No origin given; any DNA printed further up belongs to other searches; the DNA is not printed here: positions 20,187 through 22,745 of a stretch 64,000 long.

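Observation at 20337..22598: MenE (OSB-CoA ligase) carries a C-terminal alpha/beta-hydrolase domain although a MenH-like hydrolase is already present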

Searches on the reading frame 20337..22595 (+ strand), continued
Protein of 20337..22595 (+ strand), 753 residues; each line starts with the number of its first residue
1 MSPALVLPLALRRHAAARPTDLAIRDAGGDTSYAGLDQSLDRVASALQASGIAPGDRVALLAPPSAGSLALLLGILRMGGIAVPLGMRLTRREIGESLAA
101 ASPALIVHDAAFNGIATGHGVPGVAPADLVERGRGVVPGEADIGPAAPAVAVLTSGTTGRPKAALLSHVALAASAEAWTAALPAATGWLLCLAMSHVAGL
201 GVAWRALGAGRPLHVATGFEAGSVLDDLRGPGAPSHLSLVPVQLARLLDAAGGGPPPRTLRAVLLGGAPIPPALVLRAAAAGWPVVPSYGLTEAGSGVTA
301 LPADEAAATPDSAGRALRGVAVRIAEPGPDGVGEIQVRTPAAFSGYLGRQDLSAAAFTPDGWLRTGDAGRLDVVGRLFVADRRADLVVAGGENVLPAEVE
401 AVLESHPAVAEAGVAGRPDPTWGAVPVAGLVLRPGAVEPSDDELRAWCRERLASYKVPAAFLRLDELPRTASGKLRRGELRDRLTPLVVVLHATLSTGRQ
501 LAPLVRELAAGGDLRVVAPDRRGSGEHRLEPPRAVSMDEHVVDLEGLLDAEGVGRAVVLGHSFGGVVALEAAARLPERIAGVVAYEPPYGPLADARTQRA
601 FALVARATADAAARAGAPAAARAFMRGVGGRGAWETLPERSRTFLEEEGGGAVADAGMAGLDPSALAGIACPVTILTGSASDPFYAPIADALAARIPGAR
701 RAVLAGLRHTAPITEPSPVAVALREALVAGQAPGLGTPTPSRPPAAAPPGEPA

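Call 87: predict_structure(alignment_id=A4)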
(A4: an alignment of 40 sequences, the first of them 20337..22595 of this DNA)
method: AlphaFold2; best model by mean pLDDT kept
length: 753 residues; sequences in the alignment: 40
mean_pLDDT: 83.9   pTM: 0.59
mean pLDDT of the five models: 83.9, 83.8, 81.9, 81.2, 76.9
residues with pLDDT >= 90: 355; 70-90: 303; 50-70: 51; < 50: 44
segments of 3 or more residues with pLDDT < 50: 156-160, 384-393, 523-527, 732-753
pLDDT, mean of each block of 10 residues (from residue 1): 76 95 95 97 94 95 94 95 84 77 94 85 93 80 86 57 81 90 95 86 93 91 93 93 90 92 84 91 94 81 93 92 88 86 73 79 84 92 39 60 91 80 75 93 90 75 88 73 88 70 83 80 54 83 84 87 93 94 94 89 92 90 86 80 78 86 93 93 87 94 90 88 83 39 30 26
secondary structure, 60 per line:
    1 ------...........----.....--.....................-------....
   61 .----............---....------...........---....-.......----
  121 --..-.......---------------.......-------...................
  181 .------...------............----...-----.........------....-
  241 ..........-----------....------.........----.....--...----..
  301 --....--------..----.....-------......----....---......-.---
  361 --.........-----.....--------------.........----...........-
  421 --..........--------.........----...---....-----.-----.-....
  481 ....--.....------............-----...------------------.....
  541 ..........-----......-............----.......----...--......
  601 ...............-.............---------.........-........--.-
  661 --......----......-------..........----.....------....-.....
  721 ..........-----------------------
elements in order (helices of 4 or more, strands of 3 or more residues): H7-17 E22-26 E29-32 H33-49 E57-61 H66-77 E81-84 H91-101 E105-108 H110-116 H126-132 E148-154 E162-167 H168-181 E188-190 H197-208 E213-215 H221-229 E236-239 H241-250 E262-265 H272-280 E285-289 H303-306 E321-325 E333-338 E343-346 H350-355 E363-371 E377-381 H396-404 E409-419 E423-432 H441-449 E460-463 H477-484 E487-491 H498-509 E515-517 H537-550 E556-561 H563-574 E579-585 H595-615 H617-629 H639-647 H649-656 H663-668 E673-678 H686-695 E700-704 H711-714 H716-730
